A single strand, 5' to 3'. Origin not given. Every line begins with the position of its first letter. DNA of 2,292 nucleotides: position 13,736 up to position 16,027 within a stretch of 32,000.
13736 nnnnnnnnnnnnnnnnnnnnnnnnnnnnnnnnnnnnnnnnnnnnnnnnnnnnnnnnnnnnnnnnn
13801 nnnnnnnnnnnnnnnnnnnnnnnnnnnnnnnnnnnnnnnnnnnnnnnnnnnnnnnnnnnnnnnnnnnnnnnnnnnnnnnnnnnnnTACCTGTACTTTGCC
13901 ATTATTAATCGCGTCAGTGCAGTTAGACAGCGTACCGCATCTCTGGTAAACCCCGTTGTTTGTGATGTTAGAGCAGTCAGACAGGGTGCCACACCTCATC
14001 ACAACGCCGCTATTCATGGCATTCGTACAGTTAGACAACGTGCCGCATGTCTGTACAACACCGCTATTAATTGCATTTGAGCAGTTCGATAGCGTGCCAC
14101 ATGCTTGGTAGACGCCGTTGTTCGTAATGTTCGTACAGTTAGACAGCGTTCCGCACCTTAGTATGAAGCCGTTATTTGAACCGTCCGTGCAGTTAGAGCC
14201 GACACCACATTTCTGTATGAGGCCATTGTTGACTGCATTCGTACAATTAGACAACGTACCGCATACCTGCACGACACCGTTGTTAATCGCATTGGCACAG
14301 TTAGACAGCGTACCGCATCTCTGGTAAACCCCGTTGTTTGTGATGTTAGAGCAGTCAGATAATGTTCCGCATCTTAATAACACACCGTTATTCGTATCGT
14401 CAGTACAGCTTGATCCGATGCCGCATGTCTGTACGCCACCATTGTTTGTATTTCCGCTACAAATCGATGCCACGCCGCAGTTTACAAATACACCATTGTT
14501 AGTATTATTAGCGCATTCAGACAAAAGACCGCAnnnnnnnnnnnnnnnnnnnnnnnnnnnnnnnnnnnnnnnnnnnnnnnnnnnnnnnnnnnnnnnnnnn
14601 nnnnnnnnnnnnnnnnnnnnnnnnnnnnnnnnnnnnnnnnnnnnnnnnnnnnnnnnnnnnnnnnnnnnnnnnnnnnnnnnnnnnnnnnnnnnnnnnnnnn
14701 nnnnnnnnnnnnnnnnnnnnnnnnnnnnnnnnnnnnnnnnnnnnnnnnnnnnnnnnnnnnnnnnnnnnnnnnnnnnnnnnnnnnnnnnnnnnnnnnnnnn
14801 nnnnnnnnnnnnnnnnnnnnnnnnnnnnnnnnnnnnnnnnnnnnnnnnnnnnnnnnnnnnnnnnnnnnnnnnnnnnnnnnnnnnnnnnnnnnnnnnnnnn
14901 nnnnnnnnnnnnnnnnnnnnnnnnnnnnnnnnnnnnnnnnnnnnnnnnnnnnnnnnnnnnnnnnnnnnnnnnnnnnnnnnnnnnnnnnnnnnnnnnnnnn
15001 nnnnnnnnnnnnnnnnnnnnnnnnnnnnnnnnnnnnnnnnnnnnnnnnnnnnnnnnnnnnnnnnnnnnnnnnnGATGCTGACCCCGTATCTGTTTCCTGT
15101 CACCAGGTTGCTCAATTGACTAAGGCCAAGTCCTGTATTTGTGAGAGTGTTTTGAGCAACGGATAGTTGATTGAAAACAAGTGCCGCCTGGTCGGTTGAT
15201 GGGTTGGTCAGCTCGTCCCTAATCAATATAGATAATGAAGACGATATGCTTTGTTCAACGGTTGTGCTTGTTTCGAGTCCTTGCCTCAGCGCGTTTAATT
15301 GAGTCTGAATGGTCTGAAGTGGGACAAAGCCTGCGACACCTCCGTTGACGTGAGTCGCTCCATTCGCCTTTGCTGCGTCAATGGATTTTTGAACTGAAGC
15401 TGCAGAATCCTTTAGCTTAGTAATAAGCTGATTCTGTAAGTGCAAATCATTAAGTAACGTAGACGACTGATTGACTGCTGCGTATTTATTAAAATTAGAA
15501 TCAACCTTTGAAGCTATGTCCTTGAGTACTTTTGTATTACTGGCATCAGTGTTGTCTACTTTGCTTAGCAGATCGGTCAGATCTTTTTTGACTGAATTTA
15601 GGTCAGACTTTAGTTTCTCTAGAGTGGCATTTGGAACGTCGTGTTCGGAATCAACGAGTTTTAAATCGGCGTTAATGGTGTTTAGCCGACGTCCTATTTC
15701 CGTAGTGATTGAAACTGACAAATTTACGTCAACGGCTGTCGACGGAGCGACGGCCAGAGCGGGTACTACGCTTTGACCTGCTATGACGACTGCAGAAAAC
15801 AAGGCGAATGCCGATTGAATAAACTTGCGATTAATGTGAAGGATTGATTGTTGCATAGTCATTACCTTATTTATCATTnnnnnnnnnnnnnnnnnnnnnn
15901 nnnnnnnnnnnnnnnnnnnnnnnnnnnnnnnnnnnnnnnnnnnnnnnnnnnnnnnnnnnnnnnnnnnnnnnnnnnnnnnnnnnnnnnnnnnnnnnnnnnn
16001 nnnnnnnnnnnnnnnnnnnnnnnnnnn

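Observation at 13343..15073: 32 uninterrupted 18-residue coils with hexad sub-period and a higher-order super-repeat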

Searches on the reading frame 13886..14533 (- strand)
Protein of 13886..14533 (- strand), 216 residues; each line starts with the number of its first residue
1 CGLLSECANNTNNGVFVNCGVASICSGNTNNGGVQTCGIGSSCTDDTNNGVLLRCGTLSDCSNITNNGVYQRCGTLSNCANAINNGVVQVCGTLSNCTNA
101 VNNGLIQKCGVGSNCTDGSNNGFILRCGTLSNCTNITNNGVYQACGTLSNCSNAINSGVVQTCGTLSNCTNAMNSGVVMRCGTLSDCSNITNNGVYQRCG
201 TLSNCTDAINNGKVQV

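Call 67: predict_structure(alignment_id=A6)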
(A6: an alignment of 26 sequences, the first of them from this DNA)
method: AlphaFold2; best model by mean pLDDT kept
length: 216 residues; sequences in the alignment: 26
mean_pLDDT: 93.4   pTM: 0.83
mean pLDDT of the five models: 93.4, 91.4, 90.4, 90.0, 89.3
residues with pLDDT >= 90: 186; 70-90: 30; 50-70: 0; < 50: 0
segments of 3 or more residues with pLDDT < 50: none
pLDDT, mean of each block of 10 residues (from residue 1): 91 88 94 91 94 94 94 96 94 96 94 95 93 93 94 92 96 92 96 93 94 90
secondary structure, 60 per line:
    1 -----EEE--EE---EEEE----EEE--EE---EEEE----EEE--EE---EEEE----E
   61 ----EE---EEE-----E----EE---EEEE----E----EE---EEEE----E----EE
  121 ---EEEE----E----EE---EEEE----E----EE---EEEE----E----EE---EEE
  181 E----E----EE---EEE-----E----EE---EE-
elements in order: E6-8 E16-19 E24-26 E34-37 E42-44 E52-55 E70-72 E88-91 E106-109 E124-127 E142-145 E160-163 E178-181 E196-198
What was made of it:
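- DSSP shows strands at positions 16-1, 6-8 and 11-12 of every coil (call 67). The model partitions each coil 8/5/5, not 6/6/6, in all coils and with high confidence (call 67).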

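Call 69: fold_search(model_id=the predicted structure, library=pdb)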
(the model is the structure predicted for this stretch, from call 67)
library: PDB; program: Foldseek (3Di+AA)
matches with E <= 10: 297; with E <= 0.001: 1
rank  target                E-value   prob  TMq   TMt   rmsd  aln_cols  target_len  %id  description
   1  7e56                  8.6e-04  0.99  0.39  0.28  10.2       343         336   12  The mutant crystal structure of endo-polygalacturonase (T316C/G344C) from Talaromyces leycettanus JCM 12802 (released 2021-08-25)
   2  6kve                  4.0e-03  0.89  0.33  0.24  11.2       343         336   11  Crystal structure of a GH28 endo-polygalacturonase from Talaromyces leycettanus JCM 12802 (released 2020-09-09)
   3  6kvh                  4.5e-03  0.95  0.36  0.27  10.3       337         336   12  The mutant crystal structure of endo-polygalacturonase (T284A) from Talaromyces leycettanus JCM 12802 (released 2020-09-09)
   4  1k5c                  1.5e-02  0.94  0.42  0.30  10.1       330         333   10  Endopolygalacturonase I from Stereum purpureum at 0.96 A resolution (released 2002-06-05)
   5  4c2l_A                2.9e-02  0.30  0.25  0.19  12.3       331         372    9  Crystal structure of endo-xylogalacturonan hydrolase from Aspergillus tubingensis (released 2013-09-25)
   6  8ikw_B                3.3e-02  0.87  0.43  0.30  10.1       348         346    9  A complex structure of PGIP-PG (released 2024-02-07)
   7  1ia5_A                3.3e-02  0.84  0.38  0.26  12.5       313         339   10  POLYGALACTURONASE FROM ASPERGILLUS ACULEATUS (released 2001-09-19)
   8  5dn0                  4.1e-02  0.35  0.26  0.25  11.9       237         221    8  t1555 loop variant (released 2016-08-31)
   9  2iq7_F                4.3e-02  0.89  0.43  0.30  10.3       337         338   11  Crystal structure of the polygalacturonase from Colletotrichum lupini and its implications for the interaction with po (released 2007-10-23)
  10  1nhc_A                4.3e-02  0.51  0.32  0.24  11.2       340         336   11  Structural insights into the processivity of endopolygalacturonase I from Aspergillus niger (released 2003-11-25)
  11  2w7z_B                5.9e-02  0.72  0.33  0.34  10.1       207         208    9  Structure of the pentapeptide repeat protein EfsQnr, a DNA gyrase inhibitor. Free amines modified by cyclic pentylatio (released 2009-05-05)
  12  2xt4_A                6.5e-02  0.11  0.16  0.18  12.9       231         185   10  Structure of the pentapeptide repeat protein AlbG, a resistance factor for the topoisomerase poison albicidin. (released 2010-10-13)
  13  5nxk_A                7.6e-02  0.41  0.34  0.27  11.1       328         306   10  L. reuteri 53608 SRRP (released 2018-03-21)
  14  1hg8_A                7.6e-02  0.16  0.23  0.17  13.7       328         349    8  Endopolygalacturonase from the phytopathogenic fungus Fusarium moniliforme (released 2001-11-10)
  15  2xt2_A                8.0e-02  0.10  0.17  0.17  12.2       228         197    9  Structure of the pentapeptide repeat protein AlbG, a resistance factor for the topoisomerase poison albicidin. (released 2010-10-13)
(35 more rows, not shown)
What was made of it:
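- On Autotransporter adhesins (AIDA-I/Ag43/TibA): Structural similarity to TibA is TM 0.54 with rmsd 7.6 A and 16% identity (call 69).
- Closest known: Hexapeptide-repeat left-handed beta-helix. Different: The predicted hand and side lengths differ (calls 67, 69).
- Closest known: Serine-rich-repeat protein binding region of Lactobacillus reuteri. Same: It appears among the Foldseek hits (call 69).
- GH28 polygalacturonases are the best Foldseek hits (call 69).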

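Call 72: fold_search(model_id=the predicted structure, library=viral)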
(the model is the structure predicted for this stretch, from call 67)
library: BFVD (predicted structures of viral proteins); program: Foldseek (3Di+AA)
matches with E <= 10: 623; with E <= 0.001: 0
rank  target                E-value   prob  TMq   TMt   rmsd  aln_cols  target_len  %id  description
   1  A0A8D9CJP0            2.3e-03  0.33  0.17  0.10  15.8       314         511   13  Caspase 9 inhibitor [Ectromelia virus]
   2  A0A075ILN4            3.2e-03  0.97  0.26  0.17  11.2       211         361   13  EVN041 [Ectromelia virus Naval]
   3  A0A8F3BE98            2.3e-02  0.60  0.29  0.13  11.8       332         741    6  Pectate lyase superfamily protein domain-containing protein [Vibrio phage vB_VpP_BT-1011]
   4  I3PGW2                2.5e-02  0.16  0.19  0.08  13.3       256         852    7  Putative tail fiber protein/putative EPS depolymerase [Xanthomonas phage vB_XveM_DIBBI]
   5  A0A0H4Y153            2.8e-02  0.18  0.19  0.13  13.9       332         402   12  Uncharacterized protein [Salmon gill poxvirus]
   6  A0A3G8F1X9            2.9e-02  0.91  0.45  0.16   9.3       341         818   11  Tail spike [Pectobacterium phage Arno160]
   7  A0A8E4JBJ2            3.1e-02  0.75  0.38  0.17  10.7       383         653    9  (no name in the UniProt tables at hand)
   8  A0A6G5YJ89            4.0e-02  0.35  0.24  0.11  13.0       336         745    8  (no name in the UniProt tables at hand)
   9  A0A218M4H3            4.2e-02  0.77  0.40  0.14   9.0       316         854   11  Tail fibers protein [Pasteurella phage PHB01]
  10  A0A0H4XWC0            4.4e-02  0.87  0.37  0.20   9.7       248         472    9  Uncharacterized protein [Salmon gill poxvirus]
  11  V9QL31                5.2e-02  0.92  0.46  0.21   9.1       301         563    7  (no name in the UniProt tables at hand)
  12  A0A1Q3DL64            5.2e-02  0.04  0.11  0.14  18.0       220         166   11  Uncharacterized protein [Chionoecetes opilio bacilliform virus]
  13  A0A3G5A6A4            6.3e-02  0.16  0.23  0.17  13.0       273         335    9  Uncharacterized protein [Harvfovirus sp.]
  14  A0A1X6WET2            6.7e-02  0.82  0.46  0.11   9.0       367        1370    9  (no name in the UniProt tables at hand)
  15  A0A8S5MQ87            6.7e-02  0.57  0.32  0.20  11.7       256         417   15  DUF7666 domain-containing protein [Podoviridae sp. ctoqT5]
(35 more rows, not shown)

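Call 77: search_dna_similar(query=window:13886-14533:-, collection=phages, mode=protein, max_evalue=0.001, max_rows=20)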
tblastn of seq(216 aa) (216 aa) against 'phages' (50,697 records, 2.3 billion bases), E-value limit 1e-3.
No match.
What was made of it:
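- Tried and rejected: tblastn of 12 coils against 50,697 phage genomes gave no match (call 77).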

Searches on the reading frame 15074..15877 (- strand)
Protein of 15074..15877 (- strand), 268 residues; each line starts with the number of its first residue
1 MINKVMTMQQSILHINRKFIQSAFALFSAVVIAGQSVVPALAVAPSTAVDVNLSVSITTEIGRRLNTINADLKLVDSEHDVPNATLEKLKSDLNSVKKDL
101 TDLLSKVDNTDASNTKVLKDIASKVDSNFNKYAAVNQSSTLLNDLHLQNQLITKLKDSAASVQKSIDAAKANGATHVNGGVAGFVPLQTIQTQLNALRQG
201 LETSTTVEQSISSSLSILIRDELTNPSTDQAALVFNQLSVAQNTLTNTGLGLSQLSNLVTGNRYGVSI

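Call 56: search_solved_structures(query=A5, max_evalue=10, show_alignments=0)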
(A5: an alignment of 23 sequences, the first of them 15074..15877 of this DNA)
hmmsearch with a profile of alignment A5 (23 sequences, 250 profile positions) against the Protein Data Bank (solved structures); distinct sequences matched with E-value up to 10: 84 (the best 60 are shown).
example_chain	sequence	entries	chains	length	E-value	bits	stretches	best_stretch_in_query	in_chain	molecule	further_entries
7tbi_O1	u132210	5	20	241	0.014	18.2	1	53-99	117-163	Nup49 | NUP54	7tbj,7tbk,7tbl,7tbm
1lih_A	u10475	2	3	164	0.014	18.1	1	45-131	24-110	ASPARTATE RECEPTOR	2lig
5cws_E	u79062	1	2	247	0.017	17.9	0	53-99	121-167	Nucleoporin NUP57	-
1vls_A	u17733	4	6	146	0.028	17.2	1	45-131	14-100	ASPARTATE RECEPTOR | BACTERIAL ASPARTATE RECEPTOR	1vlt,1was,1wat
5zuv_A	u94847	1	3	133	0.038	16.8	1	160-236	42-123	Spike glycoprotein,Spike glycoprotein,inhibitor EK1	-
1jmw_A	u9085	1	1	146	0.038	16.7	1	45-131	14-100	methyl-accepting chemotaxis protein II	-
9mtg_B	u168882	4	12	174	0.053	16.3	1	120-230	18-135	Hemagglutinin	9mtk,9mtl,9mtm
9n5z_F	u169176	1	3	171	0.054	16.2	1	120-230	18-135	Hemagglutinin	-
7x6o_B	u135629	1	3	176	0.055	16.2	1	120-230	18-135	Hemagglutinin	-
7t3d_B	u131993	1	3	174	0.057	16.2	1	120-230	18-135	Hemagglutinin HA2 chain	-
4bwd_A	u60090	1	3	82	0.06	16.1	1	65-115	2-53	SHORT COILED-COIL PROTEIN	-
4lxv_B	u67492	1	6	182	0.06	16.1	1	120-230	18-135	Hemagglutinin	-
5gjt_B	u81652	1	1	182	0.06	16.1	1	120-230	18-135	Hemagglutinin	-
3m6s_B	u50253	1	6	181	0.073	15.8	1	120-230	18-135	Hemagglutinin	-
9n7q_a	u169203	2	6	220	0.1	15.4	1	120-230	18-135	H1 HA2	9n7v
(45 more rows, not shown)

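Call 57: find_homologous_proteins(query=A5, max_evalue=0.001)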
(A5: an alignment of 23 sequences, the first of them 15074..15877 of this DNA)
Query A5 (23 sequences) (268 aa, profile of the alignment): 4 proteins with E <= 0.001 among 8000 candidates.
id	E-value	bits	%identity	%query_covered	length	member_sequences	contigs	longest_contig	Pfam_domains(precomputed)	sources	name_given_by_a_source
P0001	1.5e-64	236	41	98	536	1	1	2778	-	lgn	-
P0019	2.2e-61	226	23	51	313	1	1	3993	-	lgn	-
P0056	2.4e-60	222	43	98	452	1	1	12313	-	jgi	jgi:hypothetical protein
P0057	9.6e-20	89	28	50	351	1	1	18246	-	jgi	jgi:hypothetical protein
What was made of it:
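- Tried and rejected: A word-indexed search with the N-domain profile added only P0056 and P0057 (call 57).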

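Call 62: find_encoding_contigs(protein=P0056, flank=8000, max_places=2)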
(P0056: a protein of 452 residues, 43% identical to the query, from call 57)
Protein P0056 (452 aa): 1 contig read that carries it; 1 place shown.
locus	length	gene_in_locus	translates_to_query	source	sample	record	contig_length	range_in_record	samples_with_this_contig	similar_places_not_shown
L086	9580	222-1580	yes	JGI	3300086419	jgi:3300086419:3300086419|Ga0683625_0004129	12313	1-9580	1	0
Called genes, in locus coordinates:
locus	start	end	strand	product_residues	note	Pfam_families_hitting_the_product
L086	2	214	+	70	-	?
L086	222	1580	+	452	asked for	-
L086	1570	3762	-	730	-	PF00982:Glyco_transf_20, PF08282:Hydrolase_3 (faint), PF02358:Trehalose_PPase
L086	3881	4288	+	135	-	PF13473:Cupredoxin_1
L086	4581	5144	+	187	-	PF04011:LemA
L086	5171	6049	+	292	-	PF01435:Peptidase_M48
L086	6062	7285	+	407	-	-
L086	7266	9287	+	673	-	PF22745:Nlig-Ia, PF01653:DNA_ligase_aden, PF03120:OB_DNA_ligase, PF12826:HHH_2, PF14520:HHH_5 (weak), PF00633:HHH (weak), PF00533:BRCT, PF12738:PTCB-BRCT (weak)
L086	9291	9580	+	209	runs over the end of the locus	PF01725:Ham1p_like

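Call 75: search_protein_families(library=pfam, proteins=[P0056, P0057], max_evalue=0.01)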
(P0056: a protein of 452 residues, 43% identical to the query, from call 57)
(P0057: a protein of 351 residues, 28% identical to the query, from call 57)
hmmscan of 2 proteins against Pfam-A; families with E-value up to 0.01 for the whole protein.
P0056 (452 aa): 1 family
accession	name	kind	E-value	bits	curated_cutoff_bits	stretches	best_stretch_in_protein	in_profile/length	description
PF06805.18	Lambda_tail_I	-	0.0017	19.2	23.8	0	332-362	15-45/83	Bacteriophage lambda tail assembly protein I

P0057 (351 aa): 0 families

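Call 82: find_encoding_contigs(protein=P0057, flank=9000, max_places=2)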
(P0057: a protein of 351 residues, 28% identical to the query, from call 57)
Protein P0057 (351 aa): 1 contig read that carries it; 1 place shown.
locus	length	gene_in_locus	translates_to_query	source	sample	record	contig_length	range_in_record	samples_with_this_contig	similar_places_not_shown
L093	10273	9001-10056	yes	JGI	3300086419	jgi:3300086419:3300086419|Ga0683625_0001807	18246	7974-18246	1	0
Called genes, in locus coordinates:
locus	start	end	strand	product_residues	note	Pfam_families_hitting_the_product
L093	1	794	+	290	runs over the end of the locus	PF00231:ATP-synt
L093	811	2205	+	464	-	PF02874:ATP-synt_ab_N, PF00006:ATP-synt_ab, PF22919:ATP-synt_VA_C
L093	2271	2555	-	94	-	-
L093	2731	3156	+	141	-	PF02823:ATP-synt_DE_N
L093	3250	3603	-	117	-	-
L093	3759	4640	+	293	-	PF18484:CDCA (weak)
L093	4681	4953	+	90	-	-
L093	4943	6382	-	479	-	-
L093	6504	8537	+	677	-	PF00294:PfkB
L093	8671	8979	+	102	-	-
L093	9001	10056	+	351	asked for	-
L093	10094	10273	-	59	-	?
